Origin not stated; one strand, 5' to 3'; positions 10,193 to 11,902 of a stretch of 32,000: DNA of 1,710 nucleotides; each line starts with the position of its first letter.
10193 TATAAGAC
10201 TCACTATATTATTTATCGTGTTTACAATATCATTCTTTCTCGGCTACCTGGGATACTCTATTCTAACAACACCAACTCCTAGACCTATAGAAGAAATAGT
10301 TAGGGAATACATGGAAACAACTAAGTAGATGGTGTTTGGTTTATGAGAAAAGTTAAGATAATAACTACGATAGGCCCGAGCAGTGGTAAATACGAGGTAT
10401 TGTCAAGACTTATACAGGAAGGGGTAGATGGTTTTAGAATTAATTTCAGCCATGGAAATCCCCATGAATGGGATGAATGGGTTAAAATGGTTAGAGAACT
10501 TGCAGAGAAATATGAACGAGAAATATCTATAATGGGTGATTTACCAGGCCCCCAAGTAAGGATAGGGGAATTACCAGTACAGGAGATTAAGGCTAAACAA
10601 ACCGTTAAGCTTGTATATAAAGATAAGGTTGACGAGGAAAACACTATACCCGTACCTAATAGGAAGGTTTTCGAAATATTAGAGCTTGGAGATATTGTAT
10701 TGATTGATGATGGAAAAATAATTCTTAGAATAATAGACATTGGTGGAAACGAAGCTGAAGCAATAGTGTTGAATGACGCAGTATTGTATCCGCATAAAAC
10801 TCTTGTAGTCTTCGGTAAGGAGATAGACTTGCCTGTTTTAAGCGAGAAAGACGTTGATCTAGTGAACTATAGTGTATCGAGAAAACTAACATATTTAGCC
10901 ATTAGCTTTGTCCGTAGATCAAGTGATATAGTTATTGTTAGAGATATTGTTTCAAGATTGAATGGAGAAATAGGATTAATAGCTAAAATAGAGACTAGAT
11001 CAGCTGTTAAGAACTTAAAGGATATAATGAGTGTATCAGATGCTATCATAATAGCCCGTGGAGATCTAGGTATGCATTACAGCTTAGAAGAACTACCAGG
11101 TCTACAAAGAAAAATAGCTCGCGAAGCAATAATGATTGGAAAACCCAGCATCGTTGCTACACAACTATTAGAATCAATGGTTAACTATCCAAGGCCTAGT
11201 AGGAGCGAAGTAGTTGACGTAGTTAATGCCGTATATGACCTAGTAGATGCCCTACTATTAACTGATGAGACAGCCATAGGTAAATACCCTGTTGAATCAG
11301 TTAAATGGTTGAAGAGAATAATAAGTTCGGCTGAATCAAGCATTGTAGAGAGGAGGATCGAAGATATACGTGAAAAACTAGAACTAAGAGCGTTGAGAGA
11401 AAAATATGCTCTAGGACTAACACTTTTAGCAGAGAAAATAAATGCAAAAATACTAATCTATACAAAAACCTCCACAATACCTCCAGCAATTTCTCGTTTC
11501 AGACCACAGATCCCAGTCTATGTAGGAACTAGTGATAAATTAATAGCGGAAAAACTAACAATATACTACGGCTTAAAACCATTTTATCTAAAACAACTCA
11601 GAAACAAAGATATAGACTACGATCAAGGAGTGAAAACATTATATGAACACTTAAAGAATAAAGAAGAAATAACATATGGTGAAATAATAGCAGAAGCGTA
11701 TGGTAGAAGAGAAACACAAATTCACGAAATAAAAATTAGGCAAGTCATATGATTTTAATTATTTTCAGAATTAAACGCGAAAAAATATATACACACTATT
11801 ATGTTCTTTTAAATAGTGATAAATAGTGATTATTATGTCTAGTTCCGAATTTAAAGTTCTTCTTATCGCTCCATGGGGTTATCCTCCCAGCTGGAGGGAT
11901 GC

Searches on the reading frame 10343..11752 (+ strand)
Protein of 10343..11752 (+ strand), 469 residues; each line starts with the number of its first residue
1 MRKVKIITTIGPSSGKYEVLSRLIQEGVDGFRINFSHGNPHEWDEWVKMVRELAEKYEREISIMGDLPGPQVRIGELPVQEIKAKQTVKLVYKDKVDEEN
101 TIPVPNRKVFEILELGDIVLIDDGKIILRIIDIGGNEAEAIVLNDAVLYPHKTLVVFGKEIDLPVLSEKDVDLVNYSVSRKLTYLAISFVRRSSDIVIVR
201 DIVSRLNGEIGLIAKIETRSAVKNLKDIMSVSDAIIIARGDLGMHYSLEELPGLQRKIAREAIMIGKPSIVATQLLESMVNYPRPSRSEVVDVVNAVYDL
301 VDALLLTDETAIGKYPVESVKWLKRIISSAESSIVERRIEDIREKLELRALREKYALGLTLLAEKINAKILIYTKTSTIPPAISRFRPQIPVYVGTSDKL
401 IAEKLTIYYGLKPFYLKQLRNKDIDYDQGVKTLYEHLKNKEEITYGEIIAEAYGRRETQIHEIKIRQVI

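Call 27: find_homologous_proteins(query=window:10343-11752:+, max_evalue=1e-40)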
Query window:10343-11752:+ (469 aa): 1536 proteins with E <= 1e-40 among 8000 candidates; the best 120 are listed.
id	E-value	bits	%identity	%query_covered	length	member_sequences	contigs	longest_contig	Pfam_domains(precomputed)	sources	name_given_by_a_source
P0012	1.6e-296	1001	100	100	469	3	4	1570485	PF00224.28,PF02887.22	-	-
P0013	8.8e-241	817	79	100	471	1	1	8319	PF00224.28,PF02887.22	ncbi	-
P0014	2.6e-238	809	78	100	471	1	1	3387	PF00224.28,PF02887.22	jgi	jgi:pyruvate kinase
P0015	5.6e-227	772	74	100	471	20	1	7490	PF00224.28,PF02887.22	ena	-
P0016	2.7e-216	737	71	100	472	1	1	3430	PF00224.28,PF02887.22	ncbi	-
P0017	1.3e-211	721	69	100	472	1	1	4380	PF00224.28,PF02887.22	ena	-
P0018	4.6e-210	716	68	100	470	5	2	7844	PF00224.28,PF02887.22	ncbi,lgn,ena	-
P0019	1.0e-209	715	68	100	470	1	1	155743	PF00224.28,PF02887.22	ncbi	-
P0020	3.3e-209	713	67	100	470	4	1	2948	PF00224.28,PF02887.22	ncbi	-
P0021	9.1e-204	695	67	99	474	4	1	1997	PF00224.28,PF02887.22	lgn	-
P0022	2.9e-187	641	60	100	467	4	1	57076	PF00224.28,PF02887.22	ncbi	-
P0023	8.8e-183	626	61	100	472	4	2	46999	PF00224.28,PF02887.22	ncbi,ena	-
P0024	2.2e-181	622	59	100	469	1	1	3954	PF00224.28,PF02887.22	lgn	-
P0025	7.2e-180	617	61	100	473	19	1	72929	PF00224.28,PF02887.22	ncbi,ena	-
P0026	1.4e-179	616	59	100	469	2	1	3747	PF00224.28,PF02887.22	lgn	-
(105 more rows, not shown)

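Call 28: find_encoding_contigs(protein=P0013, flank=10000, max_places=2)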
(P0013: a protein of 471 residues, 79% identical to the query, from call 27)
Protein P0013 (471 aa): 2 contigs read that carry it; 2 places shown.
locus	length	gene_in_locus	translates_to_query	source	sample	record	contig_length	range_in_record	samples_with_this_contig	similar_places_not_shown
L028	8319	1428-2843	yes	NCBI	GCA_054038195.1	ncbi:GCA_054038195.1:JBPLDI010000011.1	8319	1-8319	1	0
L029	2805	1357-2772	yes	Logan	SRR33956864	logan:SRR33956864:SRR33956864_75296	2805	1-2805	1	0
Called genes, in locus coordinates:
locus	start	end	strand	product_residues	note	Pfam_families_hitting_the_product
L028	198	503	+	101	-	-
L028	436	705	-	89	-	-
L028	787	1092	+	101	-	PF08827:DUF1805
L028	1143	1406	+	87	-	-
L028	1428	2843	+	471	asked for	PF00224:PK, PF02887:PK_C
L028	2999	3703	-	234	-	PF00121:TIM, PF05690:ThiG (weak)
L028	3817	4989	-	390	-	PF01950:FBPase_3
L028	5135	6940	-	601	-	PF04068:Fer4_RLI, PF12837:Fer4_6 (faint), PF13237:Fer4_10 (weak), PF14697:Fer4_21 (weak), PF00037:Fer4, PF00005:ABC_tran, PF02463:SMC_N (faint), PF00005:ABC_tran, +3 more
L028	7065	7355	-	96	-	PF09297:Zn_ribbon_NUD (faint)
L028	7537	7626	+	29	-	-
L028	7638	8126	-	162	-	-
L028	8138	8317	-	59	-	?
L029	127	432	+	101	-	-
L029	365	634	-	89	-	-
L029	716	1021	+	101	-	PF08827:DUF1805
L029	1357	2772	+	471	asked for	PF00224:PK, PF02887:PK_C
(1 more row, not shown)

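Call 29: find_encoding_contigs(protein=P0019, flank=10000, max_places=2)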
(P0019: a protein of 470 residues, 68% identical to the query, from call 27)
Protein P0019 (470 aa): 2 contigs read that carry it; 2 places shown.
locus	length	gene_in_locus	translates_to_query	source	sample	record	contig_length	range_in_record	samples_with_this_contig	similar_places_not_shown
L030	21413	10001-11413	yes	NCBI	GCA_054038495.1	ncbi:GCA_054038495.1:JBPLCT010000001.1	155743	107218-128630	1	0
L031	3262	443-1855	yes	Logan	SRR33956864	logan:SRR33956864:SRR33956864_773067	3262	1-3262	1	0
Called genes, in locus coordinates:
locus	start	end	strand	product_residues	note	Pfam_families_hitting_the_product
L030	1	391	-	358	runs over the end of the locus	PF02163:Peptidase_M50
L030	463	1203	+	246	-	PF01909:NTP_transf_2 (weak)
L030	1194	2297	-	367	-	PF26356:Pelota_N, PF03464:eRF1_2 (weak), PF03465:eRF1_3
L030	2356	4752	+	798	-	PF03104:DNA_pol_B_exo1, PF10108:DNA_pol_B_exo2 (weak), PF13482:RNase_H_2, PF00136:DNA_pol_B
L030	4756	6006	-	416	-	PF01751:Toprim, PF13155:Toprim_2, PF13662:Toprim_4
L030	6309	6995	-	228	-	PF13483:Lactamase_B_3, PF00753:Lactamase_B, PF12706:Lactamase_B_2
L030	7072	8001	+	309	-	PF00557:Peptidase_M24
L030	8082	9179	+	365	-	PF07431:DUF1512, PF23542:DUF1512_C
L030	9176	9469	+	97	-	-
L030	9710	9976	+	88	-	-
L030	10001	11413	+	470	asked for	PF00224:PK, PF02887:PK_C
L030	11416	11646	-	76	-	-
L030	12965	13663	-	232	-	PF00121:TIM, PF00290:Trp_syntA (faint), PF05690:ThiG (weak)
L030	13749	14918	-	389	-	PF01950:FBPase_3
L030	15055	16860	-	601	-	PF04068:Fer4_RLI, PF13237:Fer4_10 (weak), PF14697:Fer4_21 (weak), PF00037:Fer4, PF02463:SMC_N (faint), PF13175:AAA_15 (faint), PF00005:ABC_tran, PF00005:ABC_tran, +3 more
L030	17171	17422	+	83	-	-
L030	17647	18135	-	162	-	-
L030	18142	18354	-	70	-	PF00833:Ribosomal_S17e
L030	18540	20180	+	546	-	PF00118:Cpn60_TCP1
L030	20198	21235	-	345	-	PF01935:DUF87, PF10412:TrwB_AAD_bind (faint)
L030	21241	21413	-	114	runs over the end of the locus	-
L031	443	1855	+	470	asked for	PF00224:PK, PF02887:PK_C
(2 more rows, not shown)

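Call 35: find_encoding_contigs(protein=P0012, flank=10000, max_places=3)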
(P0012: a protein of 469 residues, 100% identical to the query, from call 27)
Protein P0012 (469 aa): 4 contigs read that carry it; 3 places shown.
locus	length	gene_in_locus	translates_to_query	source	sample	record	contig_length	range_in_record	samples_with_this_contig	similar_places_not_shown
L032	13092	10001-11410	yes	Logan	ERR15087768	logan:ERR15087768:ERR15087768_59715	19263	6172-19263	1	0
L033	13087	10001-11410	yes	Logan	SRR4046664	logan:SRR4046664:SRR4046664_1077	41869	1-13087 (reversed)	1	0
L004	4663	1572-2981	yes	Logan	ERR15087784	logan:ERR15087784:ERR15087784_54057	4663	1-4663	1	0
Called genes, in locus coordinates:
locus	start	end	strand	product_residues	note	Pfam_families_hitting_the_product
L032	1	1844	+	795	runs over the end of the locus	PF03104:DNA_pol_B_exo1, PF13482:RNase_H_2, PF00136:DNA_pol_B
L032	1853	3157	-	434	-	PF01751:Toprim, PF13662:Toprim_4, PF13155:Toprim_2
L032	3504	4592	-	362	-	PF00579:tRNA-synt_1b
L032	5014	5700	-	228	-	PF13483:Lactamase_B_3, PF00753:Lactamase_B, PF12706:Lactamase_B_2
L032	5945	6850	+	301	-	PF00557:Peptidase_M24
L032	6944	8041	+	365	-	PF07431:DUF1512, PF23542:DUF1512_C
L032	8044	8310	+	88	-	-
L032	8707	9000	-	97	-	-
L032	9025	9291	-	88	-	-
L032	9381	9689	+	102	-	PF08827:DUF1805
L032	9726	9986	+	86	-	-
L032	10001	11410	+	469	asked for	PF00224:PK, PF02887:PK_C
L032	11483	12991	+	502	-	PF22230:Csx1_CARF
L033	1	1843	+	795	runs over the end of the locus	PF03104:DNA_pol_B_exo1, PF13482:RNase_H_2, PF00136:DNA_pol_B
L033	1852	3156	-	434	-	PF01751:Toprim, PF13662:Toprim_4, PF13155:Toprim_2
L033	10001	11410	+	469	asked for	PF00224:PK, PF02887:PK_C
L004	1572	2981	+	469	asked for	PF00224:PK, PF02887:PK_C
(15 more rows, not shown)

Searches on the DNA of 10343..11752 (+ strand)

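Call 31: search_rna_families(sources=[L028, L030], threshold=gathering)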
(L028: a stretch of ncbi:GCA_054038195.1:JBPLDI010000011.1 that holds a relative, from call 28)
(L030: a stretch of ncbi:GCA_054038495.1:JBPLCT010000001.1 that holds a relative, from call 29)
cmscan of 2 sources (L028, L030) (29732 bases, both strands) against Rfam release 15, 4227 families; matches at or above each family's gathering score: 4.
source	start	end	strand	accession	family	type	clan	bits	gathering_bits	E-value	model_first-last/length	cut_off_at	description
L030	9483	9602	+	RF00001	5S_rRNA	Gene; rRNA;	CL00113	62.7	38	4e-11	1-120/120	no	5S ribosomal RNA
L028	2848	2956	-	RF00005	tRNA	Gene; tRNA;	CL00001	61.4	29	3.3e-11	1-71/71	no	tRNA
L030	12791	12897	-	RF00005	tRNA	Gene; tRNA;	CL00001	59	29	1.5e-10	1-71/71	no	tRNA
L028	1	109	+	RF00001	5S_rRNA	Gene; rRNA;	CL00113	48.3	38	2.5e-07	12-120/120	5'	5S ribosomal RNA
